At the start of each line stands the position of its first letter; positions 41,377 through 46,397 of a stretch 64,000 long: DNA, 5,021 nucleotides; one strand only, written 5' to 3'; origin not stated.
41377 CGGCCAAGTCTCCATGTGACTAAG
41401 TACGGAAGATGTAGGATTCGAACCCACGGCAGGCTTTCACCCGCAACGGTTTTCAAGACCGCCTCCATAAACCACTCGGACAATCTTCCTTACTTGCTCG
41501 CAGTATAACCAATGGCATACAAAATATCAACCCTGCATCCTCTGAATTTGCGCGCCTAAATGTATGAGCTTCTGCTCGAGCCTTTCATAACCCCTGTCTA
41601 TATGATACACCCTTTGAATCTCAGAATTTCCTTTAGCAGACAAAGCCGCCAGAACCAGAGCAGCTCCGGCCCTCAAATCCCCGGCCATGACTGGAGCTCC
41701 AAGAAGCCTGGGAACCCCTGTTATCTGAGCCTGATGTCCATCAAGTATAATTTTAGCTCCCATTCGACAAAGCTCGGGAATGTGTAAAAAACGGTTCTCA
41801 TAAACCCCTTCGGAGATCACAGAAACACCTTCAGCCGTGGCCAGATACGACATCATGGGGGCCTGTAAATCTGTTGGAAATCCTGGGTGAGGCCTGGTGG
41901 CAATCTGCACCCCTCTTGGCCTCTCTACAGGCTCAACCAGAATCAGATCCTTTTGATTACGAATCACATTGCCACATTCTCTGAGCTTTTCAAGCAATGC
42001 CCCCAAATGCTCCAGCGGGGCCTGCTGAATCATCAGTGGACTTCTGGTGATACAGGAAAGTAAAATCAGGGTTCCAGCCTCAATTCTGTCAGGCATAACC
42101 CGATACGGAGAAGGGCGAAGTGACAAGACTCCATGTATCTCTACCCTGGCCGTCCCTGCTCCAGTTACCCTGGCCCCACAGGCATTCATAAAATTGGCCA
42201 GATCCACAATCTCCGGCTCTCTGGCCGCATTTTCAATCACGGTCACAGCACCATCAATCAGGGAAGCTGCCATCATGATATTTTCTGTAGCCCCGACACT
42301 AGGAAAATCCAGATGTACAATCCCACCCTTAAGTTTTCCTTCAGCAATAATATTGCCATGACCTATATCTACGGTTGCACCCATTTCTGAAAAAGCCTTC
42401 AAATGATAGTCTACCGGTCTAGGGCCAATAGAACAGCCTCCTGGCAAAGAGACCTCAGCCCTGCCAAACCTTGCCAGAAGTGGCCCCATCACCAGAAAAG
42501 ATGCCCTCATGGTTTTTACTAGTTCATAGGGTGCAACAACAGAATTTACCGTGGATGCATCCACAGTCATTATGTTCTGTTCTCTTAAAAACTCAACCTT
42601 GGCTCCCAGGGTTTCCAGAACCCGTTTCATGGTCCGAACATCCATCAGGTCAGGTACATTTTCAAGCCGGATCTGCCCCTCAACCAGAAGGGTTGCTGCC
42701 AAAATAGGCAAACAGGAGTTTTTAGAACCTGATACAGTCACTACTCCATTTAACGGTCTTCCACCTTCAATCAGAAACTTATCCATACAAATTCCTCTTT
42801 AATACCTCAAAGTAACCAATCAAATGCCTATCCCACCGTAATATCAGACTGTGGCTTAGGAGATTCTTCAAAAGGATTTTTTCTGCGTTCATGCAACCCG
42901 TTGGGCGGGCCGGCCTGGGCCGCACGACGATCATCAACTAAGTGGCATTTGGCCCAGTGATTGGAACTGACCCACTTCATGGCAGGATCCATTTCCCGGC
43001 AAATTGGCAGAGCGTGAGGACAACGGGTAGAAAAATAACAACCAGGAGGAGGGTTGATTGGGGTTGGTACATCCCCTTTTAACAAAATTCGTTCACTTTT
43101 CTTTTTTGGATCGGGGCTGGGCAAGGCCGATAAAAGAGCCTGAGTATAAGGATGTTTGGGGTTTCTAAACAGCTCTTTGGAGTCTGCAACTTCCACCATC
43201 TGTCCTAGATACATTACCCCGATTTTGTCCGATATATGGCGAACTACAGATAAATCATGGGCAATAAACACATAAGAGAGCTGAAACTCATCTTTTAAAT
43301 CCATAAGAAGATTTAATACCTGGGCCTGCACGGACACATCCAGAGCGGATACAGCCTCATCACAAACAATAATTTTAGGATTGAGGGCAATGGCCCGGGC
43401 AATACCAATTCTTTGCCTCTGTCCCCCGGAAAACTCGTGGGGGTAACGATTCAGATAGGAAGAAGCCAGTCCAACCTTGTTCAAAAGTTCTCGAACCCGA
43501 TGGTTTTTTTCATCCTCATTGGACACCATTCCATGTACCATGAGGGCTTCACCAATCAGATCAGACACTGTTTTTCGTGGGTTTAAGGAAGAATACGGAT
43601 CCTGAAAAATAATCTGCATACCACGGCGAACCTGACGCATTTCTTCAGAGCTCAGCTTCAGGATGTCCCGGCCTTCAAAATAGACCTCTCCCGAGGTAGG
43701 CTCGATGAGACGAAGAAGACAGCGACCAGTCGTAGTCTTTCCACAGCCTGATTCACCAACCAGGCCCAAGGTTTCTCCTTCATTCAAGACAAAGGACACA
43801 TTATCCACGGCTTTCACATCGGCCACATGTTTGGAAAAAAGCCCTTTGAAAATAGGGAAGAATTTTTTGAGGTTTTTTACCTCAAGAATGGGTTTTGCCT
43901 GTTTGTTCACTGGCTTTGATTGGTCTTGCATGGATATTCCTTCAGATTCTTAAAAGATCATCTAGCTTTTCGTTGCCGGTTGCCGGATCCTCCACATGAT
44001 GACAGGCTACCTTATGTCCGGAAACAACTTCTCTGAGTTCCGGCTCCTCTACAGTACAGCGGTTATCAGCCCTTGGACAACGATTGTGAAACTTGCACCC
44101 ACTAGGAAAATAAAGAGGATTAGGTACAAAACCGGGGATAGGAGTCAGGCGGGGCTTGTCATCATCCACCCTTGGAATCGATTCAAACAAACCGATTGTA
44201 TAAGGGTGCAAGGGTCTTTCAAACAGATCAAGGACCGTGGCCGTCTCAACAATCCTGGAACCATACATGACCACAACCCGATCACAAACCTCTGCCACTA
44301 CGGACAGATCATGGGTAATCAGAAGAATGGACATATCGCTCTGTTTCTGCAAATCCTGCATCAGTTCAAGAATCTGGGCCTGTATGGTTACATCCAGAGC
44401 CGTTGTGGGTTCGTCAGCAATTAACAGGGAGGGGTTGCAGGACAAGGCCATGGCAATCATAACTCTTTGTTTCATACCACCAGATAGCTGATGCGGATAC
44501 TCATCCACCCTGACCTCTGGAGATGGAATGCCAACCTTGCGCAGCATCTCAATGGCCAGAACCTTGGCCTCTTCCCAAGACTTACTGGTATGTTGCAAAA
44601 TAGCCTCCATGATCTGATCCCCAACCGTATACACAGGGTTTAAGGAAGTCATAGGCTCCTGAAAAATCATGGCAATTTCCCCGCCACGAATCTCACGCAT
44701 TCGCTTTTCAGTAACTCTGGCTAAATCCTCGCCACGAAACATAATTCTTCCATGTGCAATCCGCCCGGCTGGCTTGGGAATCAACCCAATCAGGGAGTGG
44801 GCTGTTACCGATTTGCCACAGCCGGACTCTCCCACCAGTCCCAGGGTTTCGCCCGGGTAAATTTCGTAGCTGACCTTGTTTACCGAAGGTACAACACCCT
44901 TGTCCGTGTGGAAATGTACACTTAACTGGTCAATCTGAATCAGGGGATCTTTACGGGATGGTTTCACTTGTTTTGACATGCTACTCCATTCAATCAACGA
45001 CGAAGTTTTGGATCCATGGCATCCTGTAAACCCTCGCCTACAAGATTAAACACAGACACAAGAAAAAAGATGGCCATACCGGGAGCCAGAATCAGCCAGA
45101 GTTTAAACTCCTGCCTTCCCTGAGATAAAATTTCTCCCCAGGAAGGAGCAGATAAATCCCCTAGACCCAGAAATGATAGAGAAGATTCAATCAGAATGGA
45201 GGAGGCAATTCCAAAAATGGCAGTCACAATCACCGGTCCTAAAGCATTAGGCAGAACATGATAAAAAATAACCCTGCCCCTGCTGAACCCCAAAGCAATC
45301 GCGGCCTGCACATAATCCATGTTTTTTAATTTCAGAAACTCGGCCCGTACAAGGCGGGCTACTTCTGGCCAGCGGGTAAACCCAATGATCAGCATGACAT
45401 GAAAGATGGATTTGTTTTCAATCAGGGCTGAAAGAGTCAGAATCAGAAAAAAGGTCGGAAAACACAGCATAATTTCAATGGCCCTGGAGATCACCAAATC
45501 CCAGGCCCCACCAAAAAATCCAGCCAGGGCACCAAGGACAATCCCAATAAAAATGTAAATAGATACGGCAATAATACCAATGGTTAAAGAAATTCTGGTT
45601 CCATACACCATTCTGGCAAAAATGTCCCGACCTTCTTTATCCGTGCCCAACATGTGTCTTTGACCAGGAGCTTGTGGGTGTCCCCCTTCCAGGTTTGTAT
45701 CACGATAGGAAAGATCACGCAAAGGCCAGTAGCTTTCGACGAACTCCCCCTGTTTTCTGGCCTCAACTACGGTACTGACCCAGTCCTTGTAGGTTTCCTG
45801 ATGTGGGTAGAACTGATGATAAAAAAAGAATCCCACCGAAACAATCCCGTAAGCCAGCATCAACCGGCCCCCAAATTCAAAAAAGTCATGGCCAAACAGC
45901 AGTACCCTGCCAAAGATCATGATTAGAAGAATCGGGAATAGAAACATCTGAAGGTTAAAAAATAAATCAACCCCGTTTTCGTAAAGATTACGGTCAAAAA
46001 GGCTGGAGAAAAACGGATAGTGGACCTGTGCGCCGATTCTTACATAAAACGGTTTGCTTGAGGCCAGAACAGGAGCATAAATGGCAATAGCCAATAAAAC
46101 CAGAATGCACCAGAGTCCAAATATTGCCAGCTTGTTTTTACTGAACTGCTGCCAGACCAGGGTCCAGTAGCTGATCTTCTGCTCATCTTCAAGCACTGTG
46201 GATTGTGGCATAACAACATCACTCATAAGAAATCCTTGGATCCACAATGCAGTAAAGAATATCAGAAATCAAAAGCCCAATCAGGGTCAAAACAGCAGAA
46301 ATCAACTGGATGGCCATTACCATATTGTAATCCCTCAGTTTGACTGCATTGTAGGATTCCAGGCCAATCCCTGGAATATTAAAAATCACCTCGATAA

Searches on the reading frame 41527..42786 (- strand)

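Call 18: search_protein_families(library=pfam, proteins=[window:41527-42786:-], max_evalue=0.001)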
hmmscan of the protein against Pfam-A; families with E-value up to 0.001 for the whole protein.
window:41527-42786:- (419 aa): 1 family
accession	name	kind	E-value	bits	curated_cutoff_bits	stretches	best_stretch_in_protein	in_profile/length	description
PF00275.25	EPSP_synthase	-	1.4e-96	324.2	22.8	1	7-407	2-417/417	EPSP synthase (3-phosphoshikimate 1-carboxyvinyltransferase)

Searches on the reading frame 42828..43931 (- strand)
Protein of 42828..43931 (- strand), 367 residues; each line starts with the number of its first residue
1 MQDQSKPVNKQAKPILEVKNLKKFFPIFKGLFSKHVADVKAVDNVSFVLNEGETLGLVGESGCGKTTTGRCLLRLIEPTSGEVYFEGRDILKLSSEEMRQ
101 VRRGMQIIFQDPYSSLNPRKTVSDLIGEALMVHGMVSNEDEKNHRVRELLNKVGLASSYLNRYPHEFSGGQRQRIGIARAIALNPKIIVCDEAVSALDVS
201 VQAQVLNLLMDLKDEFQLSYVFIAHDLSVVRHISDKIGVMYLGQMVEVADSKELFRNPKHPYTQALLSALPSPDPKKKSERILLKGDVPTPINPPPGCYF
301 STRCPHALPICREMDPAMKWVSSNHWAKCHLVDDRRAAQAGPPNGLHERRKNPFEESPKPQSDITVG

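Call 18: search_protein_families(library=pfam, proteins=[window:42828-43931:-], max_evalue=0.001)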
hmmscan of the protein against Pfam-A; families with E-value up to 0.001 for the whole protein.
window:42828-43931:- (367 aa): 4 families
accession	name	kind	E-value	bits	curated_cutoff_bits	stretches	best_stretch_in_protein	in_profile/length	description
PF00005.33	ABC_tran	-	3.6e-34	118.7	25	1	43-194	2-136/137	ABC transporter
PF08352.17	oligo_HPY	-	2.2e-21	76.4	27.1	1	246-311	1-65/65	Oligopeptide/dipeptide transporter, C-terminal region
PF13401.12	AAA_22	-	7.7e-06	26.7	27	1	57-224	10-122/130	AAA domain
PF02463.25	SMC_N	-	0.00055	19.9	40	0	56-241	28-213/220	RecF/RecN/SMC N terminal domain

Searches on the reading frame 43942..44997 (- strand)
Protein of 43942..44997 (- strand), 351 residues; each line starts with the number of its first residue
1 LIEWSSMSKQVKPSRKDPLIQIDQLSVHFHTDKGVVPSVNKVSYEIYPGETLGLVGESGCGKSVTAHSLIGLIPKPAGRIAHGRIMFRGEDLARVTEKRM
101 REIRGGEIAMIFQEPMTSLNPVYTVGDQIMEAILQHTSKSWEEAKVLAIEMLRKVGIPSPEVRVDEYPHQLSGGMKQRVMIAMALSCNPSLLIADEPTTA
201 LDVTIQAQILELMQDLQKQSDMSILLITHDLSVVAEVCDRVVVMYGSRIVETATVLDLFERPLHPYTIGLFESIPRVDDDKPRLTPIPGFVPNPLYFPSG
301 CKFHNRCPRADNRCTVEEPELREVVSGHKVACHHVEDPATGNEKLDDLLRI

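Call 18: search_protein_families(library=pfam, proteins=[window:43942-44997:-], max_evalue=0.001)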
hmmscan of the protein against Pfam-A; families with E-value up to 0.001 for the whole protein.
window:43942-44997:- (351 aa): 4 families
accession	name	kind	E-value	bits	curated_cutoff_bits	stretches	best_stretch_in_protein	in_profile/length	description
PF00005.33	ABC_tran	-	2e-31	109.8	25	1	40-199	2-137/137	ABC transporter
PF08352.17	oligo_HPY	-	2.6e-20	73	27.1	1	250-314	1-65/65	Oligopeptide/dipeptide transporter, C-terminal region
PF13304.12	AAA_21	-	3.1e-06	27.9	27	1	164-234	231-303/304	AAA domain, putative AbiEii toxin, Type IV TA system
PF02463.25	SMC_N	-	0.00021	21.2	40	1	54-244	29-211/220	RecF/RecN/SMC N terminal domain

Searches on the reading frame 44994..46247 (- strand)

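Call 19: search_protein_families(library=pfam, proteins=[window:44994-46247:-], max_evalue=0.001)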
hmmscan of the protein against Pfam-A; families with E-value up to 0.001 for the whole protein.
window:44994-46247:- (417 aa): 2 families
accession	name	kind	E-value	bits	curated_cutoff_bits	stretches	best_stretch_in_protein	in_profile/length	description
PF00528.27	BPD_transp_1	-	1.1e-27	97.3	26.4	1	235-417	1-184/184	Binding-protein-dependent transport system inner membrane component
PF12911.12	OppC_N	-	4.9e-13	49.2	23.9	1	26-66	1-41/53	N-terminal TM domain of oligopeptide transport permease C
